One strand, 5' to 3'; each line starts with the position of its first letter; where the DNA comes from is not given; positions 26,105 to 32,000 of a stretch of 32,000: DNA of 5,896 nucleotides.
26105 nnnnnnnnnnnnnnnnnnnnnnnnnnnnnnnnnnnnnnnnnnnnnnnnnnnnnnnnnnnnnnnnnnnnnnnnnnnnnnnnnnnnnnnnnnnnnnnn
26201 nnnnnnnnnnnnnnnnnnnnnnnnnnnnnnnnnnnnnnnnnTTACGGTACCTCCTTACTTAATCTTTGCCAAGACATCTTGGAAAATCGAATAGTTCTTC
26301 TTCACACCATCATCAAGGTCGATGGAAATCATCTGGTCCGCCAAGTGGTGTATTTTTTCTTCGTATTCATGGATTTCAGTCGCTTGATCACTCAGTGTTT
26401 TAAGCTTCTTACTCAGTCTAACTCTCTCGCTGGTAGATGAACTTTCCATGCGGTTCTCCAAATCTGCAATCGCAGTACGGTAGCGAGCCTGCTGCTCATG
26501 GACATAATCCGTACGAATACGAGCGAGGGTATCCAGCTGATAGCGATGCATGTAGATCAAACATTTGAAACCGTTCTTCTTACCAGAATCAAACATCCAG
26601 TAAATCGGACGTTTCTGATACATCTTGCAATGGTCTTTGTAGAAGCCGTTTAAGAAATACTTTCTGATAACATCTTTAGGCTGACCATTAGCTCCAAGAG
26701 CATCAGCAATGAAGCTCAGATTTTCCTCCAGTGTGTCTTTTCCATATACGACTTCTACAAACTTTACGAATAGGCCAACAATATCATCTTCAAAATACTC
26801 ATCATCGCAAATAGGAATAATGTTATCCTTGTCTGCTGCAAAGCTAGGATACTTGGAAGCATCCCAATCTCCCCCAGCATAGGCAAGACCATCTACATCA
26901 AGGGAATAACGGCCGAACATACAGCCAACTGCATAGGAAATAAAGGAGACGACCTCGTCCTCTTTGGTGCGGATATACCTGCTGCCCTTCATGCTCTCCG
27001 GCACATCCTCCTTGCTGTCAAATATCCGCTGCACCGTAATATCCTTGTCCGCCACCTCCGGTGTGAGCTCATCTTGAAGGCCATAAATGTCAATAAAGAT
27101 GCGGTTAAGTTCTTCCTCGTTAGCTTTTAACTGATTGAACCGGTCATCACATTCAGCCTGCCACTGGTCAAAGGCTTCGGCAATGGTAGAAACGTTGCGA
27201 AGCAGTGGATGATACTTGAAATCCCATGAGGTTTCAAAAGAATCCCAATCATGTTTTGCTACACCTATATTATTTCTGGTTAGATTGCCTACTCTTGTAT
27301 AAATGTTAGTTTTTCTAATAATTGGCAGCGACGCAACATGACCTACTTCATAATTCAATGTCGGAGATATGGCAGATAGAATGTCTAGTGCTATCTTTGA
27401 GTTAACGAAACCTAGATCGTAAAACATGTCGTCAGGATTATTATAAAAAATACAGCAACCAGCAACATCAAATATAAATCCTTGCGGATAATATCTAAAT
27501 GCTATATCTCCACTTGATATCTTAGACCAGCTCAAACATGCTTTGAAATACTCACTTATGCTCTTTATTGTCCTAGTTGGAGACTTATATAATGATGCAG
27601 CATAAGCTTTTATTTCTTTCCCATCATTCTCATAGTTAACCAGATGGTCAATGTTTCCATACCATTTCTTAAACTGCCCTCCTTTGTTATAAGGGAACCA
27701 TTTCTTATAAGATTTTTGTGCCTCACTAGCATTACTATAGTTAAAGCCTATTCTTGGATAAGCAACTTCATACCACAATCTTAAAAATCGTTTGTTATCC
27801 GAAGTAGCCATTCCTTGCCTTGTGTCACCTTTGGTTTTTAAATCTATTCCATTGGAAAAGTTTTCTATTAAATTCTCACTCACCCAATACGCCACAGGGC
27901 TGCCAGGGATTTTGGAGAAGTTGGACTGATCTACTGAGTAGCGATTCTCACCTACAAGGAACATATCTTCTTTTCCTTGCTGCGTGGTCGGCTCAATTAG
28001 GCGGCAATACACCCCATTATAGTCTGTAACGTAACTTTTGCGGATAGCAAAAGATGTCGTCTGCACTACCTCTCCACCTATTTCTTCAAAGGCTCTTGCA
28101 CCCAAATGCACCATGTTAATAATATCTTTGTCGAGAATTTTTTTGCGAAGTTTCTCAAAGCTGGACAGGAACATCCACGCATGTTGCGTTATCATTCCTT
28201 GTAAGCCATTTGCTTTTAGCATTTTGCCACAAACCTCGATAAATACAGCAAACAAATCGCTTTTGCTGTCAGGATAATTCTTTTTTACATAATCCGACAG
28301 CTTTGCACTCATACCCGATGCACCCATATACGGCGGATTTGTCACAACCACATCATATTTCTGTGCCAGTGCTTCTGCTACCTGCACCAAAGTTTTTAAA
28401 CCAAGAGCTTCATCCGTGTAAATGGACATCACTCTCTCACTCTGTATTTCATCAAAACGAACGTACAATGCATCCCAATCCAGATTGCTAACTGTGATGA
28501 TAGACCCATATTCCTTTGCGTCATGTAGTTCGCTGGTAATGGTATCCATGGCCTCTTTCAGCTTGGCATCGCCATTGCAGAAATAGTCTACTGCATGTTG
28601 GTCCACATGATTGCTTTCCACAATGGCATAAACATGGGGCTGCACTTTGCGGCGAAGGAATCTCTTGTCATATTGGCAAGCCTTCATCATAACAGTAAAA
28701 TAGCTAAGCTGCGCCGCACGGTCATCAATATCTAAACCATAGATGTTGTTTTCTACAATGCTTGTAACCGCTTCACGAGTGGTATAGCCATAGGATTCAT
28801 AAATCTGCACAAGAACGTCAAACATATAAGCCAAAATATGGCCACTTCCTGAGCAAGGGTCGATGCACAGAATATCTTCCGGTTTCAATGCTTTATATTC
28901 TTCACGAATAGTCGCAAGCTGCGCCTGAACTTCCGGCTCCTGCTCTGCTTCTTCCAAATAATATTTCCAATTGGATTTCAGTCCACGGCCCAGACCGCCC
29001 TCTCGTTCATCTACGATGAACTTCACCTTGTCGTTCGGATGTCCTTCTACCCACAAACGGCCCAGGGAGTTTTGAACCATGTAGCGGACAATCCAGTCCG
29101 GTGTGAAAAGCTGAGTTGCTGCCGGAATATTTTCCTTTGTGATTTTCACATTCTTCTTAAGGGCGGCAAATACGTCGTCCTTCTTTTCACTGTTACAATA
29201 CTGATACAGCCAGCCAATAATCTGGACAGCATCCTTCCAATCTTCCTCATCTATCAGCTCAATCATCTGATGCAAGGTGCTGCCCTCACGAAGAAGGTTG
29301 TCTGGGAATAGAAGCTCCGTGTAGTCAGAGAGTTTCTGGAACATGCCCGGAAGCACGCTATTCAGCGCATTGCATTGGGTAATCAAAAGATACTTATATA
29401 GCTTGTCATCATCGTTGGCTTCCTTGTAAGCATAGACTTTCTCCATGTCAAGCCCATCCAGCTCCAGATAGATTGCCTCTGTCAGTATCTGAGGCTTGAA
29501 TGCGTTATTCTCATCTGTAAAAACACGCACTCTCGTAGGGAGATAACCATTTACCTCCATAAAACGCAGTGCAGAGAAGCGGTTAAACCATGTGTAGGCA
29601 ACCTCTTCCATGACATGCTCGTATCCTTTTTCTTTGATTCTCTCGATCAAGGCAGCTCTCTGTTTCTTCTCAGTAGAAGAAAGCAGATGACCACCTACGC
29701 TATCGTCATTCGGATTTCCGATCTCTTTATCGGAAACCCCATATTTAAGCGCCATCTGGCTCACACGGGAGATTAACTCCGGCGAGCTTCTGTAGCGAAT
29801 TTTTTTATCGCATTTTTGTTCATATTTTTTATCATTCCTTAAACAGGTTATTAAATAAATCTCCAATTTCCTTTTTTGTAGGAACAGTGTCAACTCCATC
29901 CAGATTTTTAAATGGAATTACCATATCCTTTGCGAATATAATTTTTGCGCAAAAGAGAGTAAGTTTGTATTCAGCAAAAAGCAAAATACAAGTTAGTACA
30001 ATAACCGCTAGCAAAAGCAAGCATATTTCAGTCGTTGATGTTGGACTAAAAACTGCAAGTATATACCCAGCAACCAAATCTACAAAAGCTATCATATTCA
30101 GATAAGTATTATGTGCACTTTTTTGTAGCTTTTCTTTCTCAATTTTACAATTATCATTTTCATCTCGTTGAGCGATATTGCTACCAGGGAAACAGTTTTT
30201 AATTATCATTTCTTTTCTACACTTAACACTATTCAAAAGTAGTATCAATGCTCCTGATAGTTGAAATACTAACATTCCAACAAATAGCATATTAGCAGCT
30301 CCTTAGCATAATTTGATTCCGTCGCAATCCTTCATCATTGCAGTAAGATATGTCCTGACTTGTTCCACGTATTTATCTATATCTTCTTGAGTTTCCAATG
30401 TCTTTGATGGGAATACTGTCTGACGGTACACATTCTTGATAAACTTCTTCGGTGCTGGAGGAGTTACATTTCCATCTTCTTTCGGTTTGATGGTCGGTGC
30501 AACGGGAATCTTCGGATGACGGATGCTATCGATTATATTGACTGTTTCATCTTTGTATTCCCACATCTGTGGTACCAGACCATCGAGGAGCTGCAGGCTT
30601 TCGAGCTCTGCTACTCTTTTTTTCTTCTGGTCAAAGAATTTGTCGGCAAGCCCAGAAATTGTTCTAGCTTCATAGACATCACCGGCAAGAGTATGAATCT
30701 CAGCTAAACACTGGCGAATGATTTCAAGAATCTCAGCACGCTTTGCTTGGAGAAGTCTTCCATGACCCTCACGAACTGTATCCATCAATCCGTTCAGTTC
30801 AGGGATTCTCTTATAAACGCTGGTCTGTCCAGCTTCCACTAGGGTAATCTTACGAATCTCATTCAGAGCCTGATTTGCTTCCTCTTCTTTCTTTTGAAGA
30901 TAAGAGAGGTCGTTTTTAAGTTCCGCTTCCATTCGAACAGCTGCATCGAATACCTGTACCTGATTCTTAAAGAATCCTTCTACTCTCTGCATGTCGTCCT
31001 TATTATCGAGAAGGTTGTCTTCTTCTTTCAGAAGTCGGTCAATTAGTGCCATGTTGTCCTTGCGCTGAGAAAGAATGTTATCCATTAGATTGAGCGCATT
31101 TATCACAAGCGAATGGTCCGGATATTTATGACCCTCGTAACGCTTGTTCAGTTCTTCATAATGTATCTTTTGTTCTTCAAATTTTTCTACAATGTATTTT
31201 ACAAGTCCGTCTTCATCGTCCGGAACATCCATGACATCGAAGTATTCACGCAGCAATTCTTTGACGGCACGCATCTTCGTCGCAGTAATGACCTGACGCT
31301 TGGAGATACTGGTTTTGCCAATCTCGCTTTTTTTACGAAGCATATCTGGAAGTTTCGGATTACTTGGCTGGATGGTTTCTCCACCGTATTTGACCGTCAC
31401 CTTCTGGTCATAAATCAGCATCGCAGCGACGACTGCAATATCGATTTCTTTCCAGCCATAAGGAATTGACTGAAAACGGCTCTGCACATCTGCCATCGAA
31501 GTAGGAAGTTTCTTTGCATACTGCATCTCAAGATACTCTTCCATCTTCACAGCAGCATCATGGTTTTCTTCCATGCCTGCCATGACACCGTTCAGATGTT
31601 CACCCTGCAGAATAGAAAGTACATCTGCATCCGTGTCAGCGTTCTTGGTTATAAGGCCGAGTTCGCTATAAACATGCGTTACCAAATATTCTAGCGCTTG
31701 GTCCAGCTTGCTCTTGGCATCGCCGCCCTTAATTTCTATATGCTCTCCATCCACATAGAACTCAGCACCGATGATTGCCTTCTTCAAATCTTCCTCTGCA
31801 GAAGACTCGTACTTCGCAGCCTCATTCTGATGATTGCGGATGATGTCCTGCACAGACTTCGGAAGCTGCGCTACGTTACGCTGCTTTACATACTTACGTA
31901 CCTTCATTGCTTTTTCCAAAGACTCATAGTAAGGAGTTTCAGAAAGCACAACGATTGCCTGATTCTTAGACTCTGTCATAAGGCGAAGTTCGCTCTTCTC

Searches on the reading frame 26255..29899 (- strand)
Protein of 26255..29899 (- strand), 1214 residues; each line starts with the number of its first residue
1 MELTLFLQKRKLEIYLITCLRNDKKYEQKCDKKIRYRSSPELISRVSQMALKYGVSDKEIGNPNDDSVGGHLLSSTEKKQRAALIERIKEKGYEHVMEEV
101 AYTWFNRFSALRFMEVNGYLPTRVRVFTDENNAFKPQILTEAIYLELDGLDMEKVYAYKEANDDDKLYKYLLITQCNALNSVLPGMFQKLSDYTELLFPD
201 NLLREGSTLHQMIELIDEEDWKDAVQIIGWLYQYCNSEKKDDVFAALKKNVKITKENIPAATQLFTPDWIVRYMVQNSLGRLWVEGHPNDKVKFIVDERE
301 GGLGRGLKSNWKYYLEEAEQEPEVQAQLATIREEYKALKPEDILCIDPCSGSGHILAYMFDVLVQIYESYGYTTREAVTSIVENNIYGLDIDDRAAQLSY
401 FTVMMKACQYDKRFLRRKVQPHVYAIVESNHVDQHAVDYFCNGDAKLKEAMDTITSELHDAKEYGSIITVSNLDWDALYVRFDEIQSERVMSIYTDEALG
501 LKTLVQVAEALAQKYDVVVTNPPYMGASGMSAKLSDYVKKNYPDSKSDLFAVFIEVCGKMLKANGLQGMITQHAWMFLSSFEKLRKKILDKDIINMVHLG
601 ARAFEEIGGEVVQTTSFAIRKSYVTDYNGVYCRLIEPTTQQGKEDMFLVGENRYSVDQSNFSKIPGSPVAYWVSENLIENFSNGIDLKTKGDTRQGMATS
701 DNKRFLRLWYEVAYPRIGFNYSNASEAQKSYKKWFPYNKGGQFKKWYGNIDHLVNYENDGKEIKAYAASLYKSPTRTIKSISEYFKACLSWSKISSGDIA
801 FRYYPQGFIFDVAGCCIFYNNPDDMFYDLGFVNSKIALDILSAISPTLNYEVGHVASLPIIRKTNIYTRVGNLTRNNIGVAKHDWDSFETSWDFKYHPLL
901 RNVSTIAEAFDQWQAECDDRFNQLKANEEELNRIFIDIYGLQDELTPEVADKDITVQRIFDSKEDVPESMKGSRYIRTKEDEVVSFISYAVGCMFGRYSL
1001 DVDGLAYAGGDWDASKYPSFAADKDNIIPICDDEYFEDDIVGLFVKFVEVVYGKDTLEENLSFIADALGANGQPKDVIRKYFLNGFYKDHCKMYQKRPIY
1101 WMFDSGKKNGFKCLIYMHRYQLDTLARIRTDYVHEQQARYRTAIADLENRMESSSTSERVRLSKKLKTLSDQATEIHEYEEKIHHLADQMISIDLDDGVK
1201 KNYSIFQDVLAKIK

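Call 5: search_protein_families(library=pfam, max_evalue=1, proteins=[window:26255-29899:-])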
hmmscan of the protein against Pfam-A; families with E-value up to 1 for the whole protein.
window:26255-29899:- (1214 aa): 4 families
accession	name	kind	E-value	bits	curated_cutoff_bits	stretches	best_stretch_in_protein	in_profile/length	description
PF07669.17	Eco57I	-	1.4e-27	97.3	25.3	1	384-600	1-166/171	Eco57I restriction-modification methylase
PF02384.22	N6_Mtase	-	2.7e-10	40.5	20.4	2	503-604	114-218/311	N-6 DNA Methylase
PF20473.4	MmeI_Mtase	-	0.00031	20.4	27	1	342-540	20-161/259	MmeI, DNA-methyltransferase domain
PF01170.24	UPF0020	-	0.11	12.6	22.3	0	510-528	117-135/197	RMKL-like, methyltransferase domain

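Call 6: search_protein_families(library=padloc, max_evalue=1, proteins=[window:26255-29899:-])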
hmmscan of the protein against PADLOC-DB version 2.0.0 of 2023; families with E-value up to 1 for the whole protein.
window:26255-29899:- (1214 aa): 45 families (the best 25 are shown)
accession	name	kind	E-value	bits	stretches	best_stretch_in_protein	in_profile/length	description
PDLC02521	PglX|PglXI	-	0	1535.7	1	41-1213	16-1170/1174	PglX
PDLC03600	REase_MTase_IIG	-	0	1384.1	1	40-1214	15-1195/1205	Type IIG restriction enzyme-methyltransferase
PDLC02641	DrmMI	-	4.9e-291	966.6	1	78-1214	57-1161/1161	DrmMI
PDLC02516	PglX|PglXI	-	2.3e-209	694.9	1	631-1212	4-583/593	PglX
PDLC02524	PglX|PglXI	-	9.2e-209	693.4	1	220-904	9-684/722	PglX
PDLC02517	PglX|PglXI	-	2.5e-194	645.7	1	502-1209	2-689/707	PglX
PDLC02525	PglX|PglXI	-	3.1e-175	582.3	1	38-643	13-585/607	PglX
PDLC02522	PglX|PglXI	-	6.9e-148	492.4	2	336-907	417-984/1218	PglX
PDLC02527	PglX|PglXI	-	1.5e-104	349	3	508-1200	550-1226/1332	PglX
PDLC02523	PglX|PglXI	-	6.3e-97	323.7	4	512-865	559-909/1428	PglX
PDLC02518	PglX|PglXI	-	1.5e-90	302.6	2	500-1189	498-1194/1412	PglX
PDLC02528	PglX|PglXI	-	4.8e-84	280.9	2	179-777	135-714/1125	PglX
PDLC02519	PglX|PglXI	-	8.6e-68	227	3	507-948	475-921/1241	PglX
PDLC02531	PglX|PglXI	-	5.7e-65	217.7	2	1019-1213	155-351/359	PglX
PDLC02532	PglX|PglXI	-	3.4e-42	142.6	1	650-1200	25-559/682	PglX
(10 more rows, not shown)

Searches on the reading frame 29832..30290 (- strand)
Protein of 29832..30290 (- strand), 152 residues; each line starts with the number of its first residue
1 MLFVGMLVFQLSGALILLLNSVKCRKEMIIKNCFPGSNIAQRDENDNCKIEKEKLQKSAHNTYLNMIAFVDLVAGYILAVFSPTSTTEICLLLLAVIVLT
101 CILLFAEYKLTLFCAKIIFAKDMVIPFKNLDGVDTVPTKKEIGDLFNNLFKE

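Call 5: search_protein_families(library=pfam, max_evalue=1, proteins=[window:29832-30290:-])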
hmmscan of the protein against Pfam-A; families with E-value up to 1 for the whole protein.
window:29832-30290:- (152 aa): 1 family
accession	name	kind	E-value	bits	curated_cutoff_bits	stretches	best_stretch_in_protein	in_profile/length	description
PF20990.2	DUF2207_C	-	0.14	12.3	33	1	51-105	122-182/247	Predicted membrane protein (DUF2207) C-terminal domain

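Call 6: search_protein_families(library=padloc, max_evalue=1, proteins=[window:29832-30290:-])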
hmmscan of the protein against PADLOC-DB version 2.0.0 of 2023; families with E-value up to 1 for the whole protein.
window:29832-30290:- (152 aa): 1 family
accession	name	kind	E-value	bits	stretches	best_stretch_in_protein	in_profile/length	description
PDLC01970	CARF_TM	-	0.16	10.3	1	62-123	14-71/179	-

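Call 8: search_protein_families(library=ncbifam, max_evalue=1, proteins=[window:29832-30290:-])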
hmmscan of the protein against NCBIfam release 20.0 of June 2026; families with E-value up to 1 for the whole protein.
window:29832-30290:- (152 aa): 0 families

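Call 9: search_protein_families(library=phrogs, max_evalue=1, proteins=[window:29832-30290:-])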
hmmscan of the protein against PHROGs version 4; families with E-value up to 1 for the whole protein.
window:29832-30290:- (152 aa): 0 families

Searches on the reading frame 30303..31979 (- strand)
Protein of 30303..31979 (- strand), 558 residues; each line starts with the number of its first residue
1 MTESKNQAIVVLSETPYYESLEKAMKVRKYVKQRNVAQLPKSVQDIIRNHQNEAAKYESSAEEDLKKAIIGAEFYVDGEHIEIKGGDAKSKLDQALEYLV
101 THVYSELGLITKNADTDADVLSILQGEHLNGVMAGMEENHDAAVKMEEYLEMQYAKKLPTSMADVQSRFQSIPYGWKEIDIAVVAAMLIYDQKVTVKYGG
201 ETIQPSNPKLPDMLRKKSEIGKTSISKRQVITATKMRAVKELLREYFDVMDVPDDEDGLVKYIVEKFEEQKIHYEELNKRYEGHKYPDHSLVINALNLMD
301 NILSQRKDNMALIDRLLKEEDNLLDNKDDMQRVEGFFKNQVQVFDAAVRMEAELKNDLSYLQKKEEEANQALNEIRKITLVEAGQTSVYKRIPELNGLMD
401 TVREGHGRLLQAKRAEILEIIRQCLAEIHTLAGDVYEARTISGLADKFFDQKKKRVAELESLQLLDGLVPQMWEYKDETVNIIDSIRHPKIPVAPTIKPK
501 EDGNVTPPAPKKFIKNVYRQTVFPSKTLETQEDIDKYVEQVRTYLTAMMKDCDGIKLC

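Call 5: search_protein_families(library=pfam, max_evalue=1, proteins=[window:30303-31979:-])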
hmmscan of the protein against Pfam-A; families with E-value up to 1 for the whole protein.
window:30303-31979:- (558 aa): 3 families
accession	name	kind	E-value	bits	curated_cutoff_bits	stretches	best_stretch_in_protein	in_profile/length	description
PF25792.1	BREX_BrxC_helical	-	3.5e-33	115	27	1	235-357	1-122/123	BREX ATP-binding protein BrxC alpha helical domain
PF25791.1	BREX_BrxC_wHTH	-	1.1e-25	90.4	27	1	107-229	2-126/126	BREX ATP-binding protein BrxC winged helix-turn-helix domain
PF25796.1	BREX_BrxC_4th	-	3.3e-24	85.7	27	1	2-99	75-173/173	BREX ATP-binding protein BrxC 4th domain with six-stranded beta sheet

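Call 6: search_protein_families(library=padloc, max_evalue=1, proteins=[window:30303-31979:-])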
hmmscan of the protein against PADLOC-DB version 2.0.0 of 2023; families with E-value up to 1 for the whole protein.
window:30303-31979:- (558 aa): 4 families
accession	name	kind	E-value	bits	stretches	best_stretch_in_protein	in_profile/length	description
PDLC02471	BrxC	-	7.3e-108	360.2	1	3-557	635-1189/1190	BrxC-PglY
PDLC02479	BrxC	-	2.7e-48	163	1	9-555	634-1170/1172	BrxC-PglY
PDLC02492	BrxC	-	2e-19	68.2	1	225-551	43-370/377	BrxC-PglY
PDLC02491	BrxC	-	5.6e-07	26.2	1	21-118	675-772/794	BrxC-PglY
